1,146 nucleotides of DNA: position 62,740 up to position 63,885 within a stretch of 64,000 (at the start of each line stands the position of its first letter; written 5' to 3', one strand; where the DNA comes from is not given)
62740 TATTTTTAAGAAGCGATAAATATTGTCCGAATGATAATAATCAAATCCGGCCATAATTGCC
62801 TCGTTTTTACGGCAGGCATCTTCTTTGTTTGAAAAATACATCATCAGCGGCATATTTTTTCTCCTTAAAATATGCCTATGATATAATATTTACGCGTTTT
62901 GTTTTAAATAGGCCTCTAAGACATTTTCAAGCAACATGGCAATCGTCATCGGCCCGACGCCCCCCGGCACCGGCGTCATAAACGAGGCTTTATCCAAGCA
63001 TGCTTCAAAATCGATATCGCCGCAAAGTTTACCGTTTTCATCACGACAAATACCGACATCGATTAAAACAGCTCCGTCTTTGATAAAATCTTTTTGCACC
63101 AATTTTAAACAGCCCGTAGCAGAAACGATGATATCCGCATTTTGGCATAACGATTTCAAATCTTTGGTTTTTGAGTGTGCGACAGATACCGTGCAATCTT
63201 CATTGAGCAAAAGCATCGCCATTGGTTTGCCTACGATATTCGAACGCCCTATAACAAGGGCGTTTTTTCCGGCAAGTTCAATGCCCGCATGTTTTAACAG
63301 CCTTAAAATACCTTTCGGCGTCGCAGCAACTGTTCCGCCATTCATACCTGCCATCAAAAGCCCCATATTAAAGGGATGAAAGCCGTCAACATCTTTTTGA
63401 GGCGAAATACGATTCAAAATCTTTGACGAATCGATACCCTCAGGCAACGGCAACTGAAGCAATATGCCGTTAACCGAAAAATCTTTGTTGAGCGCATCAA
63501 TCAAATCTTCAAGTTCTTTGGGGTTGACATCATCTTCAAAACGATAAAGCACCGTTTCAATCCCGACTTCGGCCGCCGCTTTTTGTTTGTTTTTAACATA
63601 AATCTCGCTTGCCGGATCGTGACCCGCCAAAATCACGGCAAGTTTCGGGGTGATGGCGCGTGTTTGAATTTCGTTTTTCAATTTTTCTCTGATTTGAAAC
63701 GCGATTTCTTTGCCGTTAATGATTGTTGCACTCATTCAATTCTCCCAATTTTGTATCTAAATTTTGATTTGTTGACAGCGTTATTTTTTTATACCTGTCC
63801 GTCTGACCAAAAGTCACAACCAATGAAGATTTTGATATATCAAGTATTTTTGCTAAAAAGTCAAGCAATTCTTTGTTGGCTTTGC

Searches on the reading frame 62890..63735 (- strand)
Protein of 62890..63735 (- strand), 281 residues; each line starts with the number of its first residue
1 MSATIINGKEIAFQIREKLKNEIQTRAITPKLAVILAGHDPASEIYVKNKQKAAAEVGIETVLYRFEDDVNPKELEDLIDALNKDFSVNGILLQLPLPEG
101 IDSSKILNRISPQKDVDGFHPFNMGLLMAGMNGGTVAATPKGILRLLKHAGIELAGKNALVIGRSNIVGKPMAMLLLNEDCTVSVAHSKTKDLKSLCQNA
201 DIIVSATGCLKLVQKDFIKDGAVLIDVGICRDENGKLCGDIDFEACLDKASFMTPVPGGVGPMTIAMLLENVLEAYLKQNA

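Call 81: search_protein_families(library=ncbifam, proteins=[window:62890-63735:-], max_evalue=0.01)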
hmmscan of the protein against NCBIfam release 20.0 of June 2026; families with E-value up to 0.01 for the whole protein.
window:62890-63735:- (281 aa): 31 families (the best 25 are shown)
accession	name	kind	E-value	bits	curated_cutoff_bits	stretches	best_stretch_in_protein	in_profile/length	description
NF010787.0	PRK14191.1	equivalog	2.7e-105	351.6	423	1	4-279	2-280/285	bifunctional methylenetetrahydrofolate dehydrogenase/methenyltetrahydrofolate cyclohydrolase FolD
NF008058.0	PRK10792.1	equivalog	7.1e-105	350.1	355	1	1-279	1-282/285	bifunctional methylenetetrahydrofolate dehydrogenase/methenyltetrahydrofolate cyclohydrolase FolD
NF010786.0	PRK14189.1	subfamily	1.9e-102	342.2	421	1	1-277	1-279/285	bifunctional methylenetetrahydrofolate dehydrogenase/methenyltetrahydrofolate cyclohydrolase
NF010781.0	PRK14184.1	equivalog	2.2e-102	342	438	1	4-279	2-283/286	bifunctional 5,10-methylene-tetrahydrofolate dehydrogenase/ 5,10-methylene-tetrahydrofolate cyclohydrolase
NF010785.0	PRK14188.1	subfamily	4.8e-102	340.9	396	1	2-279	2-289/297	bifunctional methylenetetrahydrofolate dehydrogenase/methenyltetrahydrofolate cyclohydrolase FolD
NF010776.0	PRK14179.1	equivalog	7.8e-102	340.2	445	1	3-279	2-281/284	bifunctional methylenetetrahydrofolate dehydrogenase/methenyltetrahydrofolate cyclohydrolase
NF010783.0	PRK14186.1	equivalog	2.6e-100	335.4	333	1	3-279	2-285/297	bifunctional methylenetetrahydrofolate dehydrogenase/methenyltetrahydrofolate cyclohydrolase FolD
NF010763.0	PRK14166.1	equivalog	1.8e-96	322.5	501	1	4-274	2-275/282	bifunctional 5,10-methylene-tetrahydrofolate dehydrogenase/ 5,10-methylene-tetrahydrofolate cyclohydrolase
NF010780.0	PRK14183.1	equivalog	1.4e-95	319.8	480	1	4-276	2-277/283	bifunctional 5,10-methylene-tetrahydrofolate dehydrogenase/ 5,10-methylene-tetrahydrofolate cyclohydrolase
NF010790.0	PRK14194.1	equivalog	6.4e-94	314.5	508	1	1-279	2-285/301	bifunctional methylenetetrahydrofolate dehydrogenase/methenyltetrahydrofolate cyclohydrolase FolD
NF010773.0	PRK14176.1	equivalog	2.8e-93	312.5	437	1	3-275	8-282/287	bifunctional 5,10-methylene-tetrahydrofolate dehydrogenase/ 5,10-methylene-tetrahydrofolate cyclohydrolase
NF010775.0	PRK14178.1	equivalog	4.3e-93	311.6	465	1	4-276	1-271/279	bifunctional methylenetetrahydrofolate dehydrogenase/methenyltetrahydrofolate cyclohydrolase FolD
NF010767.0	PRK14170.1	equivalog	1.4e-92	309.7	559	1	4-275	3-276/284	bifunctional methylenetetrahydrofolate dehydrogenase/methenyltetrahydrofolate cyclohydrolase FolD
NF010766.0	PRK14169.1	equivalog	5e-92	308.4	450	1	4-274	3-275/283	bifunctional methylenetetrahydrofolate dehydrogenase/methenyltetrahydrofolate cyclohydrolase FolD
NF010784.0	PRK14187.1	equivalog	5.4e-91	304.8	486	1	1-279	1-287/300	bifunctional methylenetetrahydrofolate dehydrogenase/methenyltetrahydrofolate cyclohydrolase FolD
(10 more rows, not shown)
